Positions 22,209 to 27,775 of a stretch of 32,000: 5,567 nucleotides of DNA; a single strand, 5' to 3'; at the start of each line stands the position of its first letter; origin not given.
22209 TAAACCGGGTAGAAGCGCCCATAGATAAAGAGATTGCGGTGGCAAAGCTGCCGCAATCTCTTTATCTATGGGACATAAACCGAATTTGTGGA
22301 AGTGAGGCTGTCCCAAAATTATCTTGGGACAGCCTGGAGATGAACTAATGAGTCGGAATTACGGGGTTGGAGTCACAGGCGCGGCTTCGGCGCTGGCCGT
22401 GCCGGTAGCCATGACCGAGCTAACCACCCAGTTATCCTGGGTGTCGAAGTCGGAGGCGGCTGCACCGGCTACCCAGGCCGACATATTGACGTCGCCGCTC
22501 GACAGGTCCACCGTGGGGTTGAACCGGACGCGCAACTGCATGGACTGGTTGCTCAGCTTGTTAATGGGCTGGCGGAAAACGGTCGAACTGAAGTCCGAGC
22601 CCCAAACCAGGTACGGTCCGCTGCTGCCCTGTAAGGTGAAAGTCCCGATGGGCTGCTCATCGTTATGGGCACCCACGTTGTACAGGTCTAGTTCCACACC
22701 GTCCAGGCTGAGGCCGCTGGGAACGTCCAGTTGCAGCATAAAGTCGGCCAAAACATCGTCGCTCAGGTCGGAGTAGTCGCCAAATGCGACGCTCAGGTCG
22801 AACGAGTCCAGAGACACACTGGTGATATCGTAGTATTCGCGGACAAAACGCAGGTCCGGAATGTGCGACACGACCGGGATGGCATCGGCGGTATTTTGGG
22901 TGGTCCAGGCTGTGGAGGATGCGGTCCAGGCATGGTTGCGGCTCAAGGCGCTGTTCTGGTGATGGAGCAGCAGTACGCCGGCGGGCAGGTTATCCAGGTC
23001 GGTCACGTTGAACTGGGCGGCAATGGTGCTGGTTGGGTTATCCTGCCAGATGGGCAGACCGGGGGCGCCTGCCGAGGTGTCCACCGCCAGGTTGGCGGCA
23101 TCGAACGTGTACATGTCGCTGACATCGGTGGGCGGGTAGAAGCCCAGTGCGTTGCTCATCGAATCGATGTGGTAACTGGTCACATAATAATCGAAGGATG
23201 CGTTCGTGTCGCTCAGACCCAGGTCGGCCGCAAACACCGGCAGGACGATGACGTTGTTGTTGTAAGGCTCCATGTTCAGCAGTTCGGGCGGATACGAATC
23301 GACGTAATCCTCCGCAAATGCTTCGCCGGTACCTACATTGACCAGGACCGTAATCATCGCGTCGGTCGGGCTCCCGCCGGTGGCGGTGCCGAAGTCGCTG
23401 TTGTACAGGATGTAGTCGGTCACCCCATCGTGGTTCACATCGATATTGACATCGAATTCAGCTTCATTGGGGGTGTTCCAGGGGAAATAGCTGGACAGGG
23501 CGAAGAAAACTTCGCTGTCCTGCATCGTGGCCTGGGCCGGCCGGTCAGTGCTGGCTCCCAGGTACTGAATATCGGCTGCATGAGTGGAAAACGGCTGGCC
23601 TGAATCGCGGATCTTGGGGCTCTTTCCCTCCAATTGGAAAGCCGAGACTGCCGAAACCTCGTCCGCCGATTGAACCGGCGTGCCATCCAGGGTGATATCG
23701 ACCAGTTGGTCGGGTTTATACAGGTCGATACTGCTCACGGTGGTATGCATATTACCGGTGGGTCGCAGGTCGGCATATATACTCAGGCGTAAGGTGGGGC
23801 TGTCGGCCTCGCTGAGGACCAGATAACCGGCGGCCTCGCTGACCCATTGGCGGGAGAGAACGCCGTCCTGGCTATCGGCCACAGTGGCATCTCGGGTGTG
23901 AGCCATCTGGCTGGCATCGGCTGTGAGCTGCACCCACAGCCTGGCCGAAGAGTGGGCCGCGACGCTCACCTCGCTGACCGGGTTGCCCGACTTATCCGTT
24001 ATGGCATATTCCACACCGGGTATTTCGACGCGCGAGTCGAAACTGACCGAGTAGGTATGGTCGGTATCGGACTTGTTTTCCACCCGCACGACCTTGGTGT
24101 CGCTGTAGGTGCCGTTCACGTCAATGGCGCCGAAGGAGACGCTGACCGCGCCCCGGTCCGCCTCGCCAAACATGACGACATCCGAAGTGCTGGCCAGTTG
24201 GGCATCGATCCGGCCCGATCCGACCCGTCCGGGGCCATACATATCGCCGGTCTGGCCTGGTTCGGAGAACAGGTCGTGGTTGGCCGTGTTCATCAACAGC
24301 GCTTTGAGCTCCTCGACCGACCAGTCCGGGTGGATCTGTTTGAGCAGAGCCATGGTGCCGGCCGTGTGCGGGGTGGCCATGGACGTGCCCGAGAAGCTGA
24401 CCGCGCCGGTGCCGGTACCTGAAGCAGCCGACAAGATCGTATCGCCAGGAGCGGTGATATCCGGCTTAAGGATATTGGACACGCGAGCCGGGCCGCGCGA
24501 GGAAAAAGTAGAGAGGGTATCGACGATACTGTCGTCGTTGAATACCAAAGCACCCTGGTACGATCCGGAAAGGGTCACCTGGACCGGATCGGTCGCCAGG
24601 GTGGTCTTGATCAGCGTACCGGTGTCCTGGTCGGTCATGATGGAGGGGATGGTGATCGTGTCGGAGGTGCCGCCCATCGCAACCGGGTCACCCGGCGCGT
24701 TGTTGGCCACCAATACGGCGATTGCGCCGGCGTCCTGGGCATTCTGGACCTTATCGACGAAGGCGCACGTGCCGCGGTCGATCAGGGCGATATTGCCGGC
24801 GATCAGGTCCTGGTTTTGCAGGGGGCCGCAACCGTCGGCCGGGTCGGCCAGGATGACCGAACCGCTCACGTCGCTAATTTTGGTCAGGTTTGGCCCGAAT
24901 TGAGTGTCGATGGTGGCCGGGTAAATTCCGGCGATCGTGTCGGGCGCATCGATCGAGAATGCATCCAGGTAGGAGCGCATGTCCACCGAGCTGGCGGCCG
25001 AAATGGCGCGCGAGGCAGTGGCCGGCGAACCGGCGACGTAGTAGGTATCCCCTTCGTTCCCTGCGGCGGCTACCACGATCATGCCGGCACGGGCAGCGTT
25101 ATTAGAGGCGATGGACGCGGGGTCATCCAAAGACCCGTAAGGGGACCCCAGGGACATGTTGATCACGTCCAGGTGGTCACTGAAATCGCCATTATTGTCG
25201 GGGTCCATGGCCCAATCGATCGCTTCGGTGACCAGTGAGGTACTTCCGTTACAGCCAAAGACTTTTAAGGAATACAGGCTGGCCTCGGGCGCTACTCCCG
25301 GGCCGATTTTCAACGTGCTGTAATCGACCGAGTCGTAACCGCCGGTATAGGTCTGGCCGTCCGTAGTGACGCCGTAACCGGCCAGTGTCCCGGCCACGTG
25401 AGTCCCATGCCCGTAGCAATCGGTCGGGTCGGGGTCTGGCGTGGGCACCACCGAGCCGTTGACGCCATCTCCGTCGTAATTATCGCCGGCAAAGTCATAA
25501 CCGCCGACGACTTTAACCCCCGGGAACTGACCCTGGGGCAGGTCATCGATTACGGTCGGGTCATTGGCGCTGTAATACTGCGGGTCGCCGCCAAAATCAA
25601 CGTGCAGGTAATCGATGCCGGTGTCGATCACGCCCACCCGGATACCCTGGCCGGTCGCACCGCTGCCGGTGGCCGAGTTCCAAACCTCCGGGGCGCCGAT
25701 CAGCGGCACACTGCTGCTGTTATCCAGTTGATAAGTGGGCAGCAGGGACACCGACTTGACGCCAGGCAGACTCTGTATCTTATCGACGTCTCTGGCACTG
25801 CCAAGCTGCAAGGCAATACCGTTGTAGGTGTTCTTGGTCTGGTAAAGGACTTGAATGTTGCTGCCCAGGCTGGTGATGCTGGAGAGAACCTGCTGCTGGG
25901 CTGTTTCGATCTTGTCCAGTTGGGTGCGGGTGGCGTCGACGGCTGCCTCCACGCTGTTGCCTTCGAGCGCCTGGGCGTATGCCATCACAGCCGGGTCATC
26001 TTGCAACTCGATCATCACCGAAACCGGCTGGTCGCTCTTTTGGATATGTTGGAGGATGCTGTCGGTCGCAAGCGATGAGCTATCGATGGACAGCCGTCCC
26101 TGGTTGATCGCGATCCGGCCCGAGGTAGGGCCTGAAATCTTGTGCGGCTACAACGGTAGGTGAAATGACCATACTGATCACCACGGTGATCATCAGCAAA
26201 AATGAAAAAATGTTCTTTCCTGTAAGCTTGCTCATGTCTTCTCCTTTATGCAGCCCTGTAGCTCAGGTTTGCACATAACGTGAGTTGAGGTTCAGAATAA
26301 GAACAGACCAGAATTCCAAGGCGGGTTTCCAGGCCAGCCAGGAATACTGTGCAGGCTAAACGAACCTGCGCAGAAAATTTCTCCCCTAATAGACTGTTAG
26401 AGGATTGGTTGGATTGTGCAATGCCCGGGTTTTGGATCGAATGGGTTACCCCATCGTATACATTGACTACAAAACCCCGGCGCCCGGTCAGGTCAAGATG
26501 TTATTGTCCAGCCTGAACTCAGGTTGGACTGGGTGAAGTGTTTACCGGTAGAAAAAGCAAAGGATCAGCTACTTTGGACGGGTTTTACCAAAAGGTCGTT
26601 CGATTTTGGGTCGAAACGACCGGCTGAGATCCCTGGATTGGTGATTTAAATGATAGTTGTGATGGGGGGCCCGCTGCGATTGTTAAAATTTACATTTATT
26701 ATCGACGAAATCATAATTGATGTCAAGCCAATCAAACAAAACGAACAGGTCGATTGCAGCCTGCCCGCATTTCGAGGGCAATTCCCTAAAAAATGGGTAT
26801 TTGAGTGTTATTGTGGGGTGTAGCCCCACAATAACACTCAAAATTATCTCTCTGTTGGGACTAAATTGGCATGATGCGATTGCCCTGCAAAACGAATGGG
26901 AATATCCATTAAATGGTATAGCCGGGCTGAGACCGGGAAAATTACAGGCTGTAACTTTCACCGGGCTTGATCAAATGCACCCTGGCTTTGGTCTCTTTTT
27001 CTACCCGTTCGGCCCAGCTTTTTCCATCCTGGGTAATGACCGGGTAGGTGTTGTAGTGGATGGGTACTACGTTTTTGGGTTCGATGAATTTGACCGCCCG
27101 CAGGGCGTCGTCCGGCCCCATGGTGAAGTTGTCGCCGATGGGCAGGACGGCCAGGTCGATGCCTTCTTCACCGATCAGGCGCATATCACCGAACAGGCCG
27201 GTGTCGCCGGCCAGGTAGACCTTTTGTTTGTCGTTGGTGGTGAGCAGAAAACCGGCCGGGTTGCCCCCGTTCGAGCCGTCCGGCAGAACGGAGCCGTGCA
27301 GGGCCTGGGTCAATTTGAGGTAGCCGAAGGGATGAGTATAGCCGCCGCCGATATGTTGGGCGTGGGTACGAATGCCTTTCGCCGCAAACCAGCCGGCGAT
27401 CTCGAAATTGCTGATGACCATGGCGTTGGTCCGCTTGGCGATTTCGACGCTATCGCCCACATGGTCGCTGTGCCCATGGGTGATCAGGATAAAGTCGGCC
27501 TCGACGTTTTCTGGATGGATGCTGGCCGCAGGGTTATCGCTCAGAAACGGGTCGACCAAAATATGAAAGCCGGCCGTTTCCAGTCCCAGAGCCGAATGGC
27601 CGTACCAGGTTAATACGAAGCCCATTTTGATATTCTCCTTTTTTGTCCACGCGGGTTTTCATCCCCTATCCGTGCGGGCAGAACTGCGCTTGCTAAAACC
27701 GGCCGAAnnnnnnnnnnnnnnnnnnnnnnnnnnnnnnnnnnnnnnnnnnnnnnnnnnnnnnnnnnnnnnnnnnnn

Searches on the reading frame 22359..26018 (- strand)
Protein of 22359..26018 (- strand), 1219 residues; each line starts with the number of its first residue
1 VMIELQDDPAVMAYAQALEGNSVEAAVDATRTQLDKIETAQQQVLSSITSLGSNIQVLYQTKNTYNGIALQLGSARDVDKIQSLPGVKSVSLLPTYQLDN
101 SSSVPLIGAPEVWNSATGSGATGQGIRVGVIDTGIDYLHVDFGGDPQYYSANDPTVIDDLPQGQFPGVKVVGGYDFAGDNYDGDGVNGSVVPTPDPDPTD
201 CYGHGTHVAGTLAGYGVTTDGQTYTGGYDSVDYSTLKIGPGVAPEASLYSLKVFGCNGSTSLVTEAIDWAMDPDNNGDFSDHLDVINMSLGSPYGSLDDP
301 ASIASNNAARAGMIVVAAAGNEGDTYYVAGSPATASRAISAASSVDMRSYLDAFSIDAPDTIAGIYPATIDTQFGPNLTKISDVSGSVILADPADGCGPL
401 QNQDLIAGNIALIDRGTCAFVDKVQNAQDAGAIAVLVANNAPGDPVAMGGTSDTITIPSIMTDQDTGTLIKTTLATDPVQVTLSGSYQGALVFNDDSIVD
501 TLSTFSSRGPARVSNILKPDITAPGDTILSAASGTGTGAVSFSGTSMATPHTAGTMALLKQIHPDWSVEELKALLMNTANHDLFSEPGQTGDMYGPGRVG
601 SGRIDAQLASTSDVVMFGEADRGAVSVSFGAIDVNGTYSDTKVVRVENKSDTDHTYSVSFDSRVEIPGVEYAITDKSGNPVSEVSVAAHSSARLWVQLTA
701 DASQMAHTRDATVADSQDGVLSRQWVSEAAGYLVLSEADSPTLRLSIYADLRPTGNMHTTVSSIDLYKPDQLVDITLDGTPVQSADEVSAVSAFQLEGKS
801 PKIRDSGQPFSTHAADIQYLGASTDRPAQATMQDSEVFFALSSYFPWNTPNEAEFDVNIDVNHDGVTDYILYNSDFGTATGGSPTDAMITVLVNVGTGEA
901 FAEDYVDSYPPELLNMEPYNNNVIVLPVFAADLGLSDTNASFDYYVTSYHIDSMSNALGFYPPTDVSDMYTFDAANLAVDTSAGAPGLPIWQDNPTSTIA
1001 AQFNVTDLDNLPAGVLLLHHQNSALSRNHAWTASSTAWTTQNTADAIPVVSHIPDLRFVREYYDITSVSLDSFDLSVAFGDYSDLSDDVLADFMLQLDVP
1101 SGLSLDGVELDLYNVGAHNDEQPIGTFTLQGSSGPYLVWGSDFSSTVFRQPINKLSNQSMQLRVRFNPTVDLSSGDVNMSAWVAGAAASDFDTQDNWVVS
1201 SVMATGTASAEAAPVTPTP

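Call 8: search_protein_families(library=pfam, proteins=[window:22359-26018:-], max_evalue=0.01)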
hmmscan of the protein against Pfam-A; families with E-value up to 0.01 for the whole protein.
window:22359-26018:- (1219 aa): 2 families
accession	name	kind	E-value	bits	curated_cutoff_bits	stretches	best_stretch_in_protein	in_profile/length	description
PF00082.27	Peptidase_S8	-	2.5e-51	175.1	21.8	1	123-581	1-275/288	Subtilase family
PF02225.27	PA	-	1.9e-18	66.8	23.9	1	384-469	1-94/95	PA domain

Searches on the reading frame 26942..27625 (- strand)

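Call 8: search_protein_families(library=pfam, proteins=[window:26942-27625:-], max_evalue=0.01)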
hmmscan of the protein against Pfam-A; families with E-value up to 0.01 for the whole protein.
window:26942-27625:- (227 aa): 3 families
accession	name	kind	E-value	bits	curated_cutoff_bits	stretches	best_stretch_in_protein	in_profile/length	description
PF12706.13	Lactamase_B_2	-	3.5e-22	79.4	27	1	22-191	3-200/200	Beta-lactamase superfamily domain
PF13483.12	Lactamase_B_3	-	8.3e-22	78.3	24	1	5-190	2-160/160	Beta-lactamase superfamily domain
PF00753.33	Lactamase_B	-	8.2e-10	39.4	22.7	1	9-168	5-168/196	Metallo-beta-lactamase superfamily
